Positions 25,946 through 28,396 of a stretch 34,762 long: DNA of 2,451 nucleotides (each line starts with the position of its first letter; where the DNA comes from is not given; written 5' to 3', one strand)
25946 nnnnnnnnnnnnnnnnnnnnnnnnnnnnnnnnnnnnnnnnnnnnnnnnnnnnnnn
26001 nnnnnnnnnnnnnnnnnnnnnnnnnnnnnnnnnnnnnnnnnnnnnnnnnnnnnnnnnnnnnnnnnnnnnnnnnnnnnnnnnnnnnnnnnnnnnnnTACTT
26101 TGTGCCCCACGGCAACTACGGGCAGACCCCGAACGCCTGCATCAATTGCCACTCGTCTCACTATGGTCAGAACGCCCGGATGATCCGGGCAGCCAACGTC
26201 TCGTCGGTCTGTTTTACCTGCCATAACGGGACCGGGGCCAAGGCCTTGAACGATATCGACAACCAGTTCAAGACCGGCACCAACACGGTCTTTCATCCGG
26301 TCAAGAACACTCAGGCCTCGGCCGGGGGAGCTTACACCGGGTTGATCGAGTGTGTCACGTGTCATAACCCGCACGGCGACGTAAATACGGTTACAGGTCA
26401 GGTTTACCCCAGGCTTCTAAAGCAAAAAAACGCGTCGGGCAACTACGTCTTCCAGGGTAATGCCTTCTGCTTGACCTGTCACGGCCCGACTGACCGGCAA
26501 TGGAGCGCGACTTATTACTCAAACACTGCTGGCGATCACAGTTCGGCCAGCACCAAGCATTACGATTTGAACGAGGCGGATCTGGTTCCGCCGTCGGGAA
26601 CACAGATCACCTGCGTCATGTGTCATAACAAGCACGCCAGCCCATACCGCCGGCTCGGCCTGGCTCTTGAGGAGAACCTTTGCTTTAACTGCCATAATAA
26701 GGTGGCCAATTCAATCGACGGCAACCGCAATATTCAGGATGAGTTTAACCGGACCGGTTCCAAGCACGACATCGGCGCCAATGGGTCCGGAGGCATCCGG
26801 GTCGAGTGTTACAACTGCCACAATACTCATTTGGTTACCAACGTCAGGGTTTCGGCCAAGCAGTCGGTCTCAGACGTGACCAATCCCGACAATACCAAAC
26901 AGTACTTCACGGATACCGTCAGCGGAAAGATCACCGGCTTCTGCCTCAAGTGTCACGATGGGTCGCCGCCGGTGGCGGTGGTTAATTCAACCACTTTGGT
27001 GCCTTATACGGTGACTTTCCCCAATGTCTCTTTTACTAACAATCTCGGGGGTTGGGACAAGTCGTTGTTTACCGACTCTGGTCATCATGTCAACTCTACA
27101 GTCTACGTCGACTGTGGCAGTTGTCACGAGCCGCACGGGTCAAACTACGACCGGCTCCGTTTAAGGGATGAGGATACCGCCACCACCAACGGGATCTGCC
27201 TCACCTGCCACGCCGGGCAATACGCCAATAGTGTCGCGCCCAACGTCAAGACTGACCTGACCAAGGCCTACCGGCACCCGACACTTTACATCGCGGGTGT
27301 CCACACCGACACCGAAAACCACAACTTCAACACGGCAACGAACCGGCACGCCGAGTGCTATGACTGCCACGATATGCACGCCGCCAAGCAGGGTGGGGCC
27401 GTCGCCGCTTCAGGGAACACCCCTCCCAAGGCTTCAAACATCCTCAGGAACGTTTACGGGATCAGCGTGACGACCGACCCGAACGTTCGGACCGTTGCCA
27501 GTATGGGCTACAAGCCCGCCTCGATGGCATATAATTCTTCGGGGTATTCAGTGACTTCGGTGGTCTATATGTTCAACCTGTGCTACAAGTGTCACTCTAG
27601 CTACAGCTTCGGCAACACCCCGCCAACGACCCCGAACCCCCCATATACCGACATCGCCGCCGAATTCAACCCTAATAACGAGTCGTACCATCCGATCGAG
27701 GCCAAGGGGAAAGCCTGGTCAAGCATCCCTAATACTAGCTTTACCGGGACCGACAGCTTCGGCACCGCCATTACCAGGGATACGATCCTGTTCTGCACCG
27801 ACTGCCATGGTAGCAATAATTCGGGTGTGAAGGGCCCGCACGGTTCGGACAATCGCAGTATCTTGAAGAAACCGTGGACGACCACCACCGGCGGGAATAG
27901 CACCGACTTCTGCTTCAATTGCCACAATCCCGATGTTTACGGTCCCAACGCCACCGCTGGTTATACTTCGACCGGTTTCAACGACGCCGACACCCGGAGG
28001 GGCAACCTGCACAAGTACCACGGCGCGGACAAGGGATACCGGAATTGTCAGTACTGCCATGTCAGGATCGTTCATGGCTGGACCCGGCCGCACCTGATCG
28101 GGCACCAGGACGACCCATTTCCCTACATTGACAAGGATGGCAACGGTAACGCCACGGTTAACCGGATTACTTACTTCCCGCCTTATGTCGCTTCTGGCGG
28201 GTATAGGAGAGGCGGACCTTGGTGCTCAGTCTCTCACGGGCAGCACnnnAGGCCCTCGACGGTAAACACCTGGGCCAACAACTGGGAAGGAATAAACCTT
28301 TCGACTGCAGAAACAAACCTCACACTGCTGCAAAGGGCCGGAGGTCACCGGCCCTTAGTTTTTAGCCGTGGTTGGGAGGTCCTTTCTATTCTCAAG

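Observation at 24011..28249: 1412-aa secreted protein: Cys-free FN3/Ig stalk carrying a 15-heme cytochrome built from a repeated two-heme unit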

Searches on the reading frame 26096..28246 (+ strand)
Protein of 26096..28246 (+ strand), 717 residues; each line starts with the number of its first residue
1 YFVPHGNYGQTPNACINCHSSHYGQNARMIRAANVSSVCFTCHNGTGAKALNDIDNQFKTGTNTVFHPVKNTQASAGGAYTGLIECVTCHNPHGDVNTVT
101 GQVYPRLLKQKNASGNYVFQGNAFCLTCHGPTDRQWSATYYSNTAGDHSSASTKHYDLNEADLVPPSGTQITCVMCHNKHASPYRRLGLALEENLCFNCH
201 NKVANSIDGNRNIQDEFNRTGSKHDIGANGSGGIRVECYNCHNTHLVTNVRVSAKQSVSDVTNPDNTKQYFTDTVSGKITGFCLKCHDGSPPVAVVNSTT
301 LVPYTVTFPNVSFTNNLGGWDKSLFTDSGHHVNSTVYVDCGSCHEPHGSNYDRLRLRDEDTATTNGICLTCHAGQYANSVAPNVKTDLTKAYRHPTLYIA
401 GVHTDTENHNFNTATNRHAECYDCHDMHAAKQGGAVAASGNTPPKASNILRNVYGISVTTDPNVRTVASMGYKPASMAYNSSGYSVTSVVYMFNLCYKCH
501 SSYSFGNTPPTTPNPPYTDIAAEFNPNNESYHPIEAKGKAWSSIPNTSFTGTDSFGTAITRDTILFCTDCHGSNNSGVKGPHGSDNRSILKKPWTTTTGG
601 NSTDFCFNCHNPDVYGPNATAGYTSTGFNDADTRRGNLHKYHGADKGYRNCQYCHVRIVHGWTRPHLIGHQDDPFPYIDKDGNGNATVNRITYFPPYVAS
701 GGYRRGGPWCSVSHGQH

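Call 10: search_solved_structures(query=window:26096-28246:+, max_evalue=1, show_alignments=2)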
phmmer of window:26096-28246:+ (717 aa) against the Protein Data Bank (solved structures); distinct sequences matched with E-value up to 1: 1.
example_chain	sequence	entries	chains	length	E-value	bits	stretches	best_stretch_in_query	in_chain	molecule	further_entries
1h1o_A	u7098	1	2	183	0.75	11.3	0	551-581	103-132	CYTOCHROME C-552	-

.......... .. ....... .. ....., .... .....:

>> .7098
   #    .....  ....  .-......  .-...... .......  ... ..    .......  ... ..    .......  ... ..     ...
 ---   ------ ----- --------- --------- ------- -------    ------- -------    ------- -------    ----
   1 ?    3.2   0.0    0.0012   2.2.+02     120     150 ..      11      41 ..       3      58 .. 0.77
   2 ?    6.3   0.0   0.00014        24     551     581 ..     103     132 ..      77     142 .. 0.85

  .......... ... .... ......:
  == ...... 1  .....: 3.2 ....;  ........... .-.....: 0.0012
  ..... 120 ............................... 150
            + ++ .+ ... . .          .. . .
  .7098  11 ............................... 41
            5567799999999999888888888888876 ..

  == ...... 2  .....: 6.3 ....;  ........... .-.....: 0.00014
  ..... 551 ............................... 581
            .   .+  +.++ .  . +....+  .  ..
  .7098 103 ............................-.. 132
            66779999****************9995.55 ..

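Call 11: find_homologous_proteins(query=window:26096-28246:+, max_evalue=0.001)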
Query window:26096-28246:+ (717 aa): 705 proteins with E <= 0.001 among 8000 candidates; the best 120 are listed.
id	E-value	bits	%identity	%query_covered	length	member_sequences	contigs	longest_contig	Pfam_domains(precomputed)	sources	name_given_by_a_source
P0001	8.3e-159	549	45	93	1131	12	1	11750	PF09699.16,PF14537.12,PF13205.13,PF25788.3,PF00041.28,PF14522.12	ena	-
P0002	8.9e-146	505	41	94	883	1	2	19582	PF09699.16,PF14537.12,PF13205.13,PF14522.12,PF22113.2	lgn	-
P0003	3.5e-145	503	41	100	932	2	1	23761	PF09699.16,PF14537.12,PF13205.13,PF14522.12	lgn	-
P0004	2.8e-144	501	42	94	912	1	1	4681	PF09699.16,PF14537.12,PF13205.13,PF14522.12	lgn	-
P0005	1.1e-141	492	42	93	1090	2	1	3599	PF09699.16,PF14537.12,PF00041.28,PF14522.12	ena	-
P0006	1.4e-139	485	40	94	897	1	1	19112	PF09699.16,PF14537.12,PF13435.12,PF13205.13,PF02085.22,PF14522.12,PF22113.2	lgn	-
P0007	6.7e-139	483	42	94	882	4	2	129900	PF09699.16,PF14537.12,PF13205.13,PF14522.12,PF22113.2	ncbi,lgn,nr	ncbi:MAG: cytochrome c3 family protein [Desulfitobacteriaceae bacterium]|nr:cytochrome c3 family pro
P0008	5.7e-137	476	41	94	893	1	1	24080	PF09699.16,PF14537.12,PF13205.13,PF14522.12,PF22113.2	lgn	-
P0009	3.9e-136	474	40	100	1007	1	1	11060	PF09699.16,PF14537.12,PF13205.13,PF00041.28,PF14522.12,PF22113.2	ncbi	-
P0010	1.2e-134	469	40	94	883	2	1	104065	PF09699.16,PF14537.12,PF00041.28,PF14522.12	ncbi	-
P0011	2.4e-132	461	40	94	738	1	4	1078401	PF09699.16,PF14537.12,PF14522.12,PF22113.2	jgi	-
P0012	2.2e-131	458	40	95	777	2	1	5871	PF09699.16,PF14537.12,PF14522.12,PF22113.2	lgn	-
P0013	4.2e-130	454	37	98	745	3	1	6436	PF09699.16,PF14537.12,PF14522.12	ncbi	ncbi:MAG: cytochrome c3 family protein [Bacillota bacterium]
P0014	1.2e-128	449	38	98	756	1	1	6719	PF09699.16,PF14537.12,PF14522.12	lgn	-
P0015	2.4e-128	448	40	94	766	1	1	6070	PF09699.16,PF14537.12,PF14522.12,PF22113.2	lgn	-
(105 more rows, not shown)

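Call 21: find_related_loci(query=A1, collection=genome_contigs, flank=10000)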
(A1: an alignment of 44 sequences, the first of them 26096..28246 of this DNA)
Query A1 (717 aa) in genome_contigs; peptide patterns used: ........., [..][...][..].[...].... (x = any residue, [..] = any of these).
599 stretches matched a pattern (row limit reached: there are more); 583 encode a relative of the query (tblastn E <= 1e-3); the best 80 are kept; 80 distinct loci.
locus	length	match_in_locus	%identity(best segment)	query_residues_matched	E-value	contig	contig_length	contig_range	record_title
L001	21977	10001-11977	43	1-677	1e-151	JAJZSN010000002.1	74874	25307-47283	MAG: Bacillota bacterium isolate SKS3.bin3 NODE_477_length_74874_cov_2.261255, whole genome shotgun sequence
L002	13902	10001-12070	41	1-677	2e-142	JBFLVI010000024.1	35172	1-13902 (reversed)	MAG: Bacillota bacterium isolate MAG002 MAG002_24, whole genome shotgun sequence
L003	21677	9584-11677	40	1-677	1e-139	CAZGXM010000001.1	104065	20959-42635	MAG TPA_asm: uncultured Thermoanaerobacteraceae bacterium isolate SRP216583_co2_239 genome assembly, contig: NODE_48_len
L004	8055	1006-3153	38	1-705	5e-138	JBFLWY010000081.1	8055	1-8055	MAG: Bacillota bacterium isolate MAG044 MAG044_81, whole genome shotgun sequence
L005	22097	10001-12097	40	1-682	2e-136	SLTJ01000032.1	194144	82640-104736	MAG: Clostridia bacterium isolate 1MN72D_59_214 NODE_14_length_194150_cov_129_887, whole genome shotgun sequence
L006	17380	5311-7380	40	1-677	2e-134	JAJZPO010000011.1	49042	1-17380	MAG: Bacillota bacterium isolate SKS1.bin126 NODE_1171_length_49042_cov_2.337504, whole genome shotgun sequence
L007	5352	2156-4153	35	8-615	8e-110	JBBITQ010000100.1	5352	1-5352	MAG: Clostridiales bacterium isolate PGS172224_bin_40 NODE_4667_length_5352_cov_3.089107, whole genome shotgun sequence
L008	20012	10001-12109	34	2-679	2e-106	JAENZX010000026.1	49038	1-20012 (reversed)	MAG: Thermincola ferriacetica isolate BM5_bin.18 BM5_bin18_NODE_245_length_49038_cov_9.007819, whole genome shotgun sequ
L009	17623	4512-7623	36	3-668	9e-101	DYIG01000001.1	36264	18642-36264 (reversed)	MAG TPA_asm: Thermaerobacter marianensis isolate TT109_55_7 Afr_mines_TT109_324_length_36264_cov_3_008258, whole genome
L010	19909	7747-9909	34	2-677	9e-97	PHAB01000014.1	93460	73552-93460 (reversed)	MAG: Firmicutes bacterium HGW-Firmicutes-14 08E140C01_scaffold_237, whole genome shotgun sequence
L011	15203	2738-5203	37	6-679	2e-94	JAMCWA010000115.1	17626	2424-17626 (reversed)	MAG: Bacillota bacterium isolate FK_Sedi_B_Bin.70 NODE_11673_length_17626_cov_2.25247, whole genome shotgun sequence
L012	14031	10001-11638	36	148-675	4e-86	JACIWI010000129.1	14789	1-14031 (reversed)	MAG: Candidatus Bipolaricaulota bacterium isolate MAG-22 Bipolaricaulaceae_A3_bin12_Scaffold_129, whole genome shotgun s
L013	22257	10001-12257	30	15-717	1e-61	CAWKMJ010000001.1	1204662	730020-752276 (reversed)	MAG: uncultured Actinomycetes bacterium isolate MFD03804.bin.3.153 genome assembly, contig: contig_12476, whole genome s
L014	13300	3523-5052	33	15-668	2e-59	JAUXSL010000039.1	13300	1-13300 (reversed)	MAG: Actinomycetota bacterium isolate C12_metabat.bin.89 C12_k141_109810, whole genome shotgun sequence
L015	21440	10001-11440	34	233-677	3e-58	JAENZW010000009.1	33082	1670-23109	MAG: Actinomycetota bacterium isolate BM5_bin.17 BM5_bin17_NODE_363_length_33082_cov_20.449481, whole genome shotgun seq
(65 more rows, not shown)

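Call 24: search_protein_families(library=pfam, proteins=[L008:491-1477:+, L008:1468-2784:+, L008:2838-3593:+, L008:3629-4693:+, L008:4712-5971:+, L008:6000-6902:+, L008:6935-12196:+], max_evalue=0.001)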
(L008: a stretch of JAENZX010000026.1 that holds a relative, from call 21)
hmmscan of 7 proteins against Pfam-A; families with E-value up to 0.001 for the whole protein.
L008:491-1477:+ (329 aa): 6 families
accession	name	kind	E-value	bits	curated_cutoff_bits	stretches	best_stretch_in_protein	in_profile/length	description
PF01436.27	NHL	-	8.3e-29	98.6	20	3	208-232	2-26/28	NHL repeat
PF24684.1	Vgb_lyase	-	5.4e-12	45.6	50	1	118-239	10-128/290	Virginiamycin B lyase family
PF17170.10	DUF5128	-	1.9e-09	37.6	22.9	0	265-325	54-115/321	6-bladed beta-propeller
PF08450.18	SGL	-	2.1e-09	37.8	26.3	0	205-245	183-221/246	SMP-30/Gluconolactonase/LRE-like region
PF25021.1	TEN_NHL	-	6.4e-05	22.5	27.1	0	70-95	257-282/357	Teneurin NHL domain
PF22701.2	Mala_s_1-like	-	0.00045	20.5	27.5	0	79-268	4-191/195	Mal s 1 allergenic protein-like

L008:1468-2784:+ (439 aa): 3 families
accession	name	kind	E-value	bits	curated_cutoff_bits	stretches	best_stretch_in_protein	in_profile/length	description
PF09699.15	Paired_CXXCH_1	-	2.4e-13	50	20.6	1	155-195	2-39/41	Doubled CXXCH motif (Paired_CXXCH_1)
PF22113.1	Mtrc-MtrF_II-IV_dom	-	3.8e-07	30.2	30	1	161-336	6-137/176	Outer membrane cytochrome MtrC/MtrF-like, domains II/IV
PF14522.11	Cytochrome_C7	-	0.00037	20.7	24.8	0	159-199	11-55/67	Cytochrome c7 and related cytochrome c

L008:2838-3593:+ (252 aa): 17 families
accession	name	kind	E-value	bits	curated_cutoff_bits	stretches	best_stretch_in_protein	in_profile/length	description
PF07719.23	TPR_2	-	1e-13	50.7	27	1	204-233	3-32/34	Tetratricopeptide repeat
PF14559.12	TPR_19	-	1.3e-13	51.5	25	1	179-242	2-65/68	Tetratricopeptide repeat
PF00515.34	TPR_1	-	7.4e-13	48.2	27.8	1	203-234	2-33/34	Tetratricopeptide repeat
PF13432.12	TPR_16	-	2.6e-11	44.2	32.7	1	174-234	3-63/65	Tetratricopeptide repeat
PF13181.12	TPR_8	-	4.4e-10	39.4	25.7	1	204-233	3-32/34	Tetratricopeptide repeat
PF13424.12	TPR_12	-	5.8e-10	39.7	30.1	1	169-231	4-74/77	Tetratricopeptide repeat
PF13428.12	TPR_14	-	2.1e-08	34.5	23.5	0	170-210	3-43/44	Tetratricopeptide repeat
PF13174.12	TPR_6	-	4.4e-08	33.7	26.3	0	208-230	6-28/33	Tetratricopeptide repeat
PF12895.13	ANAPC3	-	2.8e-07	31.2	27.2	0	170-228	26-82/82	Anaphase-promoting complex, cyclosome, subunit 3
PF13414.12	TPR_11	-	5.5e-07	29.6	26.8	0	175-215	1-41/42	TPR repeat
PF23914.1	TPR_CcmH_CycH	-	1.4e-05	25.4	42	0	197-233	45-81/158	Cytochrome c-type biogenesis protein H TPR domain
PF13431.12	TPR_17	-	2.4e-05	24.7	24.4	0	196-223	7-34/34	Tetratricopeptide repeat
PF13176.12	TPR_7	-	2.6e-05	24.4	27.9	0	205-231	2-28/36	Tetratricopeptide repeat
PF24575.1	TPR_Slam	-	3.7e-05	24.5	35.2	0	105-150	54-99/104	Surface lipoprotein assembly modifier, N-terminal TPR repeats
PF25063.1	ARM_TT21_C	-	5.1e-05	23.7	35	0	166-232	93-159/209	Tetratricopeptide repeat protein 21 C-terminal ARM domain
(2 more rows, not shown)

L008:3629-4693:+ (355 aa): 6 families
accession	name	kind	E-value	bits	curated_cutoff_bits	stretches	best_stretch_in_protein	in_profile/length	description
PF01436.27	NHL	-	1.5e-30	104.1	20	2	326-353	1-28/28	NHL repeat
PF08450.18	SGL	-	6.4e-14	52.6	26.3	1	138-313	41-217/246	SMP-30/Gluconolactonase/LRE-like region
PF17170.10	DUF5128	-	1.2e-10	41.5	22.9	1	290-349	53-113/321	6-bladed beta-propeller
PF06739.17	SBBP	-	9.9e-10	38.6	20.5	0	232-248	14-29/38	Beta-propeller repeat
PF25021.1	TEN_NHL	-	1.5e-08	34.5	27.1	0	280-319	142-179/357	Teneurin NHL domain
PF01731.26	Arylesterase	-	0.00012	22.6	21.3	0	220-253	43-76/86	Arylesterase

L008:4712-5971:+ (420 aa): 4 families
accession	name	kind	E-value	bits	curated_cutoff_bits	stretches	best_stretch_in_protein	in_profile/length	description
PF09699.15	Paired_CXXCH_1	-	7.1e-14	51.7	20.6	1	149-180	8-38/41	Doubled CXXCH motif (Paired_CXXCH_1)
PF22113.1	Mtrc-MtrF_II-IV_dom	-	1.4e-07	31.6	30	1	147-320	6-139/176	Outer membrane cytochrome MtrC/MtrF-like, domains II/IV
PF14522.11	Cytochrome_C7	-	2.7e-05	24.3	24.8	0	147-182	13-52/67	Cytochrome c7 and related cytochrome c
PF14537.11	Cytochrom_c3_2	-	3.6e-05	24.6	25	0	140-179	50-79/79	Cytochrome c3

L008:6000-6902:+ (301 aa): 6 families
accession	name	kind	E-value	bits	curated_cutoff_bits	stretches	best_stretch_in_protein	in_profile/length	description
PF01436.27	NHL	-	8e-25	86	20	2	52-73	7-27/28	NHL repeat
PF17170.10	DUF5128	-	9.2e-11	41.9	22.9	0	234-300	53-119/321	6-bladed beta-propeller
PF25021.1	TEN_NHL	-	2.1e-10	40.5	27.1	0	174-205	324-355/357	Teneurin NHL domain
PF08450.18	SGL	-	3.9e-10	40.2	26.3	1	104-299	11-211/246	SMP-30/Gluconolactonase/LRE-like region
PF24684.1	Vgb_lyase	-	7e-07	28.8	50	1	93-295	12-204/290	Virginiamycin B lyase family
PF13449.12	Phytase-like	-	2.4e-05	24.8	27.6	0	51-89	72-109/284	Esterase-like activity of phytase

L008:6935-12196:+ (1754 aa): 8 families
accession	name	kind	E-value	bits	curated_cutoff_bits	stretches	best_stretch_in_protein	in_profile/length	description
PF02369.22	Big_1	-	8.3e-83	273.1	34.9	7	818-895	2-81/93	Bacterial Ig-like domain (group 1)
PF09134.16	Invasin_D3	-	2e-44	150.5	33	6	620-712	7-94/98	Invasin, domain 3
PF09699.15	Paired_CXXCH_1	-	9.1e-32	108.9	20.6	3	1384-1425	7-38/41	Doubled CXXCH motif (Paired_CXXCH_1)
PF14522.11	Cytochrome_C7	-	8.2e-15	54.8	24.8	0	1110-1163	13-53/67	Cytochrome c7 and related cytochrome c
PF14537.11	Cytochrom_c3_2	-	2.7e-13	50.6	25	1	1042-1121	8-68/79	Cytochrome c3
PF22113.1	Mtrc-MtrF_II-IV_dom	-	4.3e-11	43.1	30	1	1324-1480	25-167/176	Outer membrane cytochrome MtrC/MtrF-like, domains II/IV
PF18565.7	Glyco_hydro2_C5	-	8.1e-11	42.1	32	0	315-350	1-36/103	Glycoside hydrolase family 2 C-terminal domain 5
PF02335.20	Cytochrom_C552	-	0.00032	20.2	24.1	1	1408-1618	79-256/438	Cytochrome c552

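Call 30: predict_structure(alignment_id=A1)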
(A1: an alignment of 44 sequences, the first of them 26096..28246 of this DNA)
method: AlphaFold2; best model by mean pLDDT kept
length: 717 residues; sequences in the alignment: 44
mean_pLDDT: 75.5   pTM: 0.75
mean pLDDT of the five models: 75.5, 74.7, 72.9, 65.5, 59.1
residues with pLDDT >= 90: 122; 70-90: 360; 50-70: 193; < 50: 42
segments of 3 or more residues with pLDDT < 50: 1-18, 20-30, 77-79, 715-717
pLDDT, mean of each block of 10 residues (from residue 1): 37 44 44 62 59 67 68 55 63 57 55 57 70 49 57 77 73 81 79 83 83 90 71 71 83 79 87 71 89 83 82 79 90 77 90 90 91 74 91 89 72 72 88 86 90 90 67 73 90 90 83 80 87 85 82 92 90 84 91 85 90 83 71 69 69 84 83 77 58 62 58 50
secondary structure, 60 per line:
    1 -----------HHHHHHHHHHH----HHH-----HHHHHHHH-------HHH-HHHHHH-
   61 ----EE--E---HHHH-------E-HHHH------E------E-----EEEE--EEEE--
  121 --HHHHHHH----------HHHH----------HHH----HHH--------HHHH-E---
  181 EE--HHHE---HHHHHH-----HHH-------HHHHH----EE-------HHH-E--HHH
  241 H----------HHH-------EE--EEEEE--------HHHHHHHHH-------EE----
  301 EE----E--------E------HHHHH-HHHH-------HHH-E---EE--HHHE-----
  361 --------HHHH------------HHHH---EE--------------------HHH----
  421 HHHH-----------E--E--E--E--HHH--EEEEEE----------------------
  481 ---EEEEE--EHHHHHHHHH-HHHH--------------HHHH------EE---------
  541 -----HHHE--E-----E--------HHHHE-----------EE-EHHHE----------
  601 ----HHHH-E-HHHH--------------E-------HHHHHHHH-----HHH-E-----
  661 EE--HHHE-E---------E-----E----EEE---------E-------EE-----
elements in order (helices of 4 or more, strands of 3 or more residues): H12-22 H35-42 H54-59 H73-76 H86-89 E109-112 E115-118 H123-129 H140-143 H172-175 H192-197 H213-217 H238-241 E266-270 H279-287 H323-327 H329-332 H369-372 H385-388 H421-424 E453-458 E484-488 H492-500 H502-505 H520-523 H567-570 H605-608 H612-615 H638-645 E691-693

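Call 33: fold_search(model_id=the predicted structure, library=pdb)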
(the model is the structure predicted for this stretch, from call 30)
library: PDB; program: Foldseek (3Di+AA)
matches with E <= 10: 1; with E <= 0.001: 0
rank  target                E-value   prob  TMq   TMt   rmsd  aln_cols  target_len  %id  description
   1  6r2q_A                4.2e-02  0.82  0.20  0.46   9.2       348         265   16  Structure of the Mtr complex (released 2020-04-22)
